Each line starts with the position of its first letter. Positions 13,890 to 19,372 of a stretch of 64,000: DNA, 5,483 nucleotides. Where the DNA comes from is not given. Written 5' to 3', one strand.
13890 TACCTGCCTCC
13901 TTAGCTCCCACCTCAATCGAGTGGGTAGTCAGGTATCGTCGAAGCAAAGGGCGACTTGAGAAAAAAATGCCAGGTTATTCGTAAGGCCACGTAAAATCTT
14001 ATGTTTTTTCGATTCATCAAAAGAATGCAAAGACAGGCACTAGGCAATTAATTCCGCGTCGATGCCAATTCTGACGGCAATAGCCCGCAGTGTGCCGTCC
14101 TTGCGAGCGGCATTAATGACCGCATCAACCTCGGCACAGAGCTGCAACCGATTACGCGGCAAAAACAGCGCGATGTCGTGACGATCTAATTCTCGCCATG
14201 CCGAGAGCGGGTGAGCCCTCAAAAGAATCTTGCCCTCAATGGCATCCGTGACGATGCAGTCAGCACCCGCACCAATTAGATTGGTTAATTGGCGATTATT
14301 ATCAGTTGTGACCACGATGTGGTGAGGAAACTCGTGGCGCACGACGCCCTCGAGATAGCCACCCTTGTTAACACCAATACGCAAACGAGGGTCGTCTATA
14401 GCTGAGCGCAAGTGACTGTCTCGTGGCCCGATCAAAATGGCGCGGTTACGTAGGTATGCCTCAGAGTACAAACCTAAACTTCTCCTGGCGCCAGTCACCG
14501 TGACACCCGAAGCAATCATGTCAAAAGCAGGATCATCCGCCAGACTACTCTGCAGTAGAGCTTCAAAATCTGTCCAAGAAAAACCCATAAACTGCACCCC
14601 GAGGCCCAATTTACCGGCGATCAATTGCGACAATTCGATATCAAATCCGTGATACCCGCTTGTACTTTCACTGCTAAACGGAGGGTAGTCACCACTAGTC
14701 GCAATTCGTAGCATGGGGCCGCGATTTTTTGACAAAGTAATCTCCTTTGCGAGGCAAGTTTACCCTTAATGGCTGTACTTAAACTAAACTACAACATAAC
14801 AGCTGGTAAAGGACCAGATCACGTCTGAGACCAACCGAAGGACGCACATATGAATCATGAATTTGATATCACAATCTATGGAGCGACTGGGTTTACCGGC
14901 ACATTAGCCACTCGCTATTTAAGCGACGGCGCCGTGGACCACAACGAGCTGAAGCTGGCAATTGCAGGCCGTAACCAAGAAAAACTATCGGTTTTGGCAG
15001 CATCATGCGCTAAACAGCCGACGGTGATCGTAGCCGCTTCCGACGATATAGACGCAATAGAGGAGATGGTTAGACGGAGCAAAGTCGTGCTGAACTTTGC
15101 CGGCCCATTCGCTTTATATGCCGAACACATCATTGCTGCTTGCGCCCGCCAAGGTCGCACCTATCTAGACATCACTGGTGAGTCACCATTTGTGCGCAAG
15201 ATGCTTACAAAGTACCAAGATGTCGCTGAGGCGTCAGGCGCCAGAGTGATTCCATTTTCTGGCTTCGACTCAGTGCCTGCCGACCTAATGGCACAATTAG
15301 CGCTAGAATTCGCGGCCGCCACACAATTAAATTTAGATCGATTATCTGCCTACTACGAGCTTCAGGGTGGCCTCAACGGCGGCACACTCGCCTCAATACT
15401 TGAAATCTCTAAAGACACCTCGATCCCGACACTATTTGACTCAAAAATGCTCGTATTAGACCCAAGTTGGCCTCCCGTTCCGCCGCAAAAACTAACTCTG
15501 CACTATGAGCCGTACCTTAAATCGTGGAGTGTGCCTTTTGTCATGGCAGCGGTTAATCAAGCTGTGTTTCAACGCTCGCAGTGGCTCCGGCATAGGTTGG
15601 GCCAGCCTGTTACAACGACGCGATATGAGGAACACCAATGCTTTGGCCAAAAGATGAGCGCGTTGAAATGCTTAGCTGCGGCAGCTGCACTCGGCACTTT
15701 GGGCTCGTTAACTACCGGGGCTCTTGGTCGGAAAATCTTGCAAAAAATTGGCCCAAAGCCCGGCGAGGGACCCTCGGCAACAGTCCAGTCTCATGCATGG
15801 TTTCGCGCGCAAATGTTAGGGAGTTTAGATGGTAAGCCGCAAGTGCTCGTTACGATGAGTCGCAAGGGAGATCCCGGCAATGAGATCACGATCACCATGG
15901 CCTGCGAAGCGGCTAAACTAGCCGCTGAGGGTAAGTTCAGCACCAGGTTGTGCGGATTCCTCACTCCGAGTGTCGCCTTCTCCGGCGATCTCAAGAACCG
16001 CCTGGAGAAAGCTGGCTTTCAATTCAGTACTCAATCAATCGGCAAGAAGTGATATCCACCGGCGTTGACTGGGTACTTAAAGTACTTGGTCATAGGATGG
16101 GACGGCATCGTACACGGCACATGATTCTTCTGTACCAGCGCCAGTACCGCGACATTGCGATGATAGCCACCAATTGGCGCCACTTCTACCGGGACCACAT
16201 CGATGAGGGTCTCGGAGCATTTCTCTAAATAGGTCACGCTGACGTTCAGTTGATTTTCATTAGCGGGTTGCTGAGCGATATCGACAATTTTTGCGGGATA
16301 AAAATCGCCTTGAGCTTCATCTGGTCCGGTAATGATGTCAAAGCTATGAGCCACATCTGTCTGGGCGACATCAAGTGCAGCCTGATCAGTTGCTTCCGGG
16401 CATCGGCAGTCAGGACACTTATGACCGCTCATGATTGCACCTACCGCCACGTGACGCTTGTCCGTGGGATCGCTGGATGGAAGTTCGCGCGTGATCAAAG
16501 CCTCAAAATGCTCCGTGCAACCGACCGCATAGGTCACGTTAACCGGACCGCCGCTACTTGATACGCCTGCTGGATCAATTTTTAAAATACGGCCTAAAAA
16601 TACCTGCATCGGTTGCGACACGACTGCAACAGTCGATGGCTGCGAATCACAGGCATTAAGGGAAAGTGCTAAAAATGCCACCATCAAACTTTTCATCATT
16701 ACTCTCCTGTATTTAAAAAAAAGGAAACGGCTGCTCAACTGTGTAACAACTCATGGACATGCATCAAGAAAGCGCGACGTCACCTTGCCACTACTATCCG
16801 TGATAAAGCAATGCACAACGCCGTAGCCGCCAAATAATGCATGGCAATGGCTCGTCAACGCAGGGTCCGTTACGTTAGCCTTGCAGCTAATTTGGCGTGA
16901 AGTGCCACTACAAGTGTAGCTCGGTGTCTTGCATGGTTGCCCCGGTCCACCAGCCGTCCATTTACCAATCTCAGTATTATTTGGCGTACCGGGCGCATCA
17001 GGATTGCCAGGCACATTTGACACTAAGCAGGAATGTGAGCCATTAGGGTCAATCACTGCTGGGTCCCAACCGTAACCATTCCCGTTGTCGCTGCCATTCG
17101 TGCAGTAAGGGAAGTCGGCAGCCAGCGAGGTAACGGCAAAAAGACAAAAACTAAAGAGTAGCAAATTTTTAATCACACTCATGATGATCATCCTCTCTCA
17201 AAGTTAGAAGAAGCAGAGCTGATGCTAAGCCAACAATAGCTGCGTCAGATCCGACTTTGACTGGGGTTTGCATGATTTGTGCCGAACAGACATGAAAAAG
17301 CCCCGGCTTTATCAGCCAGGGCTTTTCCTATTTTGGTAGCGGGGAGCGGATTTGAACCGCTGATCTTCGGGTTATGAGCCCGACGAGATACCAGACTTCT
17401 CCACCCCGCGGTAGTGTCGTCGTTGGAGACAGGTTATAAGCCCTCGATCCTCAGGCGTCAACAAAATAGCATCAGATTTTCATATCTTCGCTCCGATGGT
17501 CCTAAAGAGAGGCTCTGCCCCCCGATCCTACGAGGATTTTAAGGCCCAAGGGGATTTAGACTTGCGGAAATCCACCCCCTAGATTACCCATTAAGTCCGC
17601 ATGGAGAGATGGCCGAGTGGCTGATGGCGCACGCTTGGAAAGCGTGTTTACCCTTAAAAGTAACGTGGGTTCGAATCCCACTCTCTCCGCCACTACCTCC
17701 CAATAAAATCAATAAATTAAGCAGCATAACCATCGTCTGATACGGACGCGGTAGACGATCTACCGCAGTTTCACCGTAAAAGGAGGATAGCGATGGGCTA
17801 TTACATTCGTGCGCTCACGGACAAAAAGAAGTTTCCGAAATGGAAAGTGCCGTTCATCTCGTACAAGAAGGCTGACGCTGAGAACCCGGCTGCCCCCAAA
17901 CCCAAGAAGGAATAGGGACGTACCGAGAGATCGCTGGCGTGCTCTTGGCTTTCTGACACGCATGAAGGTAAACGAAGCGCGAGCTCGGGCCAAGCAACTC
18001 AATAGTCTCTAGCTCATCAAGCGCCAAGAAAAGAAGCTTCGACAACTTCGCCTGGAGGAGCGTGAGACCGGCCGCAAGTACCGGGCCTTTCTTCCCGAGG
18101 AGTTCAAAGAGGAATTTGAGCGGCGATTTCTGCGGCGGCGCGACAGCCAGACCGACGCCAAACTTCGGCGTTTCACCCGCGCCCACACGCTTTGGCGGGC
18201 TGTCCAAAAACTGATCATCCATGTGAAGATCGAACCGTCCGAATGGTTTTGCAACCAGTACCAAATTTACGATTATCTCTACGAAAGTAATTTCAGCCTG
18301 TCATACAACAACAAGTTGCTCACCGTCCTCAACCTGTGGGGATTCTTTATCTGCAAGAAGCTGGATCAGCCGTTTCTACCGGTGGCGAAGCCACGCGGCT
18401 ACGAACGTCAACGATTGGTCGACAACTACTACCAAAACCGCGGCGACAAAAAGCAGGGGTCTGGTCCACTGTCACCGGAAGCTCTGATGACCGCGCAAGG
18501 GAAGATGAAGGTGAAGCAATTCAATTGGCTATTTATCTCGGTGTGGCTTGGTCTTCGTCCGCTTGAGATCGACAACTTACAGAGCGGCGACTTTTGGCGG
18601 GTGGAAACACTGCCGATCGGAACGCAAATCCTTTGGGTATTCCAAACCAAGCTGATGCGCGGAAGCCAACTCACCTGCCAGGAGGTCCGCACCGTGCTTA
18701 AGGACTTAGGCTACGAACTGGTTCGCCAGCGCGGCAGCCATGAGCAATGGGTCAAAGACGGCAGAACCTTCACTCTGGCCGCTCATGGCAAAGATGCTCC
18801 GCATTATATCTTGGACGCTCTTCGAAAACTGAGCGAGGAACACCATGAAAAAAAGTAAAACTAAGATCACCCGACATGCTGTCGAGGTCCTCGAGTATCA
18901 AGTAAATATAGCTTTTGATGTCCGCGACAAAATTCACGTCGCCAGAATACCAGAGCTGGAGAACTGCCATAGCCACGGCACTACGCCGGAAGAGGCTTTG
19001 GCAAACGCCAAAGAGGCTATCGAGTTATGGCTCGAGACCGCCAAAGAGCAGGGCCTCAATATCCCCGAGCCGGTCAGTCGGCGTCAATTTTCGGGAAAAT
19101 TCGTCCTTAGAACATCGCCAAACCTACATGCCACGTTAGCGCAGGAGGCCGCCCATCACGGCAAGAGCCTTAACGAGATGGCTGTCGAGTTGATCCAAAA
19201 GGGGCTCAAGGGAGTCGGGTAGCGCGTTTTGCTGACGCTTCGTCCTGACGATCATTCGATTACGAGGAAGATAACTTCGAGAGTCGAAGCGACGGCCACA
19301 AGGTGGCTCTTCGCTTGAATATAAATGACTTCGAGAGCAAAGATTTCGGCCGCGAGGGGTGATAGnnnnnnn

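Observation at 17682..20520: Decayed 2.8-kb integrative islet at tRNA-Ser(GGA) with identifiable attL/attR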

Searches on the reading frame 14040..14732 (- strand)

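Call 67: search_protein_families(library=pfam, max_evalue=0.001, proteins=[window:14040-14732:-])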
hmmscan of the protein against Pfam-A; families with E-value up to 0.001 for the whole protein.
window:14040-14732:- (230 aa): 1 family
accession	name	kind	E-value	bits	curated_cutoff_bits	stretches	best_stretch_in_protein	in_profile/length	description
PF00497.25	SBP_bac_3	-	1e-18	67.8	26.4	1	8-219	1-126/132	Bacterial extracellular solute-binding proteins, family 3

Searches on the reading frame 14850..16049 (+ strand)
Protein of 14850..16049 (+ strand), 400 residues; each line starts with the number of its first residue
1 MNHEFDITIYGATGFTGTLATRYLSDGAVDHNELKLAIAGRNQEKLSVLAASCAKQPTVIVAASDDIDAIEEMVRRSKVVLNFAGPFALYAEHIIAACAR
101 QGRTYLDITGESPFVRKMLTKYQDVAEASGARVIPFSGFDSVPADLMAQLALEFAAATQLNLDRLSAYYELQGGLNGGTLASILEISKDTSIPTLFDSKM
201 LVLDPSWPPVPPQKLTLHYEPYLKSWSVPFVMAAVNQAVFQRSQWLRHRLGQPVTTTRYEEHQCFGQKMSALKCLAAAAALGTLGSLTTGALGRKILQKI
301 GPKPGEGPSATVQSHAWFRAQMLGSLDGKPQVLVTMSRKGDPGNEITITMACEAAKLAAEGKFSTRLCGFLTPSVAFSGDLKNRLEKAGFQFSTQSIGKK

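Call 17: find_related_loci(query=window:14850-16049:+, collection=genome_contigs, flank=10000)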
Query window:14850-16049:+ (400 aa) in genome_contigs; peptide patterns used: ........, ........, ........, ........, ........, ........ (x = any residue, [..] = any of these).
58 stretches matched a pattern; 1 encode a relative of the query (tblastn E <= 1e-3); 1 distinct loci.
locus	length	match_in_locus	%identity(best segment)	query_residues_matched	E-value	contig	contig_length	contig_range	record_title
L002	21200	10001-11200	94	1-400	0e+0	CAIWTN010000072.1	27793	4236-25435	MAG: uncultured proteobacterium isolate Loclat_bin-10810 genome assembly, contig: bin-10810:072/252, whole genome shotgu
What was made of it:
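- Tried and rejected: The genome scan with the upstream 400-aa protein returned only one relative, and that one has another occupant (call 17).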

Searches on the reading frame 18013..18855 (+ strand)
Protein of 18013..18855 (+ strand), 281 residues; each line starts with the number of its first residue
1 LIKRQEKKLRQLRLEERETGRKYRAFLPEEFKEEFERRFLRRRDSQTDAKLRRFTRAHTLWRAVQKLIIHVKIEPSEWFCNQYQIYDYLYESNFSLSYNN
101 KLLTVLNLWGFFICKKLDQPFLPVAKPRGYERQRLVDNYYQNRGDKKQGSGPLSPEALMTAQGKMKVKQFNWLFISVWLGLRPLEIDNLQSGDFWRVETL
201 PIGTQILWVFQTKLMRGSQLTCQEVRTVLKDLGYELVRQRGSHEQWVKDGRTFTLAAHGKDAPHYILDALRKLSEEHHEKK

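Call 8: search_protein_families(library=pfam, max_evalue=1, proteins=[window:18013-18855:+])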
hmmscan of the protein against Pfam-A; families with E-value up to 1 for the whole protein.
window:18013-18855:+ (281 aa): 1 family
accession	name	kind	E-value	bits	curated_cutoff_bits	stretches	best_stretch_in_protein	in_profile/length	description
PF07927.17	HicA_toxin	-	5.3e-10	39.7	27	1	223-272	2-54/58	HicA toxin of bacterial toxin-antitoxin,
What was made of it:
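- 18655..18858 (+): hicA toxin gene (67 codons from ATG 18655), in frame with the integrase remnant. The mechanical ORF is 18223-18858. PF07927, E = 5.3e-10 (call 8).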

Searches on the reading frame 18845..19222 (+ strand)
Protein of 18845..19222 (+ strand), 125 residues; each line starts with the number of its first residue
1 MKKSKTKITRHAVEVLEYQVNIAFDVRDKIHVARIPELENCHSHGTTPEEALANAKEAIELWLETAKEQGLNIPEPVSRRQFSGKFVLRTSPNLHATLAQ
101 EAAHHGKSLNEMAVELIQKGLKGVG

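Call 8: search_protein_families(library=pfam, max_evalue=1, proteins=[window:18845-19219:+])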
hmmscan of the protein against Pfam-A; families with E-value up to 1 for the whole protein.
window:18845-19219:+ (125 aa): 8 families
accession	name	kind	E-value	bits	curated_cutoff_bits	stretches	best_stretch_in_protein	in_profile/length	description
PF05534.18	HicB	-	2.1e-13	50.4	21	1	72-116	6-50/51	HicB family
PF15919.11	HicB_lk_antitox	-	2.6e-09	37.7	27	1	26-78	8-60/123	HicB_like antitoxin of bacterial toxin-antitoxin system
PF21748.3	UPF0150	-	1.2e-05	25.5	27.3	1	28-74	18-64/64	UPF0150-like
PF22513.2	FitA-like_RHH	-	0.0055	17.1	27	1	93-116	11-34/39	Antitoxin FitA-like, ribbon-helix-helix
PF07878.17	RHH_5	-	0.083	13.1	26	1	97-122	15-40/43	CopG-like RHH_1 or ribbon-helix-helix domain, RHH_5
PF23866.1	DUF7224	-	0.12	12.9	27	1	25-68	59-101/143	Domain of unknown function (DUF7224)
PF10415.14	FumaraseC_C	-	0.2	12.5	32.5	1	96-116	15-35/54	Fumarase C C-terminus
PF13622.12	4HBT_3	-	0.21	12.3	24.3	1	75-120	30-73/83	Acyl-CoA thioesterase N-terminal domain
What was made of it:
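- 18845..19222 (+): hicB antitoxin gene, overlapping hicA by 14 nt. PF05534, E = 2.1e-13, and PF15919, E = 2.6e-9 (call 8).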

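Call 62: search_protein_families(library=ncbifam, max_evalue=1, proteins=[window:18845-19219:+])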
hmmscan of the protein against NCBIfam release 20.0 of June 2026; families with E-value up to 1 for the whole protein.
window:18845-19219:+ (125 aa): 0 families

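Call 72: find_encoding_contigs(protein=window:18845-19222:+, flank=10000, max_places=6)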
Protein window:18845-19222:+ (125 aa): 2 contigs read that carry it; 2 places shown.
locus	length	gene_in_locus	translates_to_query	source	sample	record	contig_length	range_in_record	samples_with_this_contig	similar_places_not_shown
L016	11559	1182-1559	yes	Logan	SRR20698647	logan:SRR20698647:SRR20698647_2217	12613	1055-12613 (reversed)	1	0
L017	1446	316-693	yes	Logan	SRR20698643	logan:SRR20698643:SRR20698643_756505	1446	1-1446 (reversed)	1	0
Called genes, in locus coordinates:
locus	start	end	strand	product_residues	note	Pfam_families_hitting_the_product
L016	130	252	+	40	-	-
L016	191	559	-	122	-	-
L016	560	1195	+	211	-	PF07927:HicA_toxin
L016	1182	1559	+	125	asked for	PF15970:HicB-like_2 (weak), PF15919:HicB_lk_antitox, PF05534:HicB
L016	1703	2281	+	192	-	PF13031:DUF3892 (weak)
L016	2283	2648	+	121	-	PF04355:BamE (weak)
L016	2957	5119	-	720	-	PF00128:Alpha-amylase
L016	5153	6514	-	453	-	PF00128:Alpha-amylase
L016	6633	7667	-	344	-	-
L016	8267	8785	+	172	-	PF01258:zf-dskA_traR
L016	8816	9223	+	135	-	-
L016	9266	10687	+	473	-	PF01073:3Beta_HSD (weak), PF01370:Epimerase, PF05368:NmrA (weak), PF13460:NAD_binding_10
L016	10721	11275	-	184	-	PF00578:AhpC-TSA, PF00255:GSHPx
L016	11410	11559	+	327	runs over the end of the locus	PF01266:DAO (weak), PF13450:NAD_binding_8, PF01593:Amino_oxidase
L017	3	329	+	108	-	?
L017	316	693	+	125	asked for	PF15970:HicB-like_2 (weak), PF15919:HicB_lk_antitox, PF05534:HicB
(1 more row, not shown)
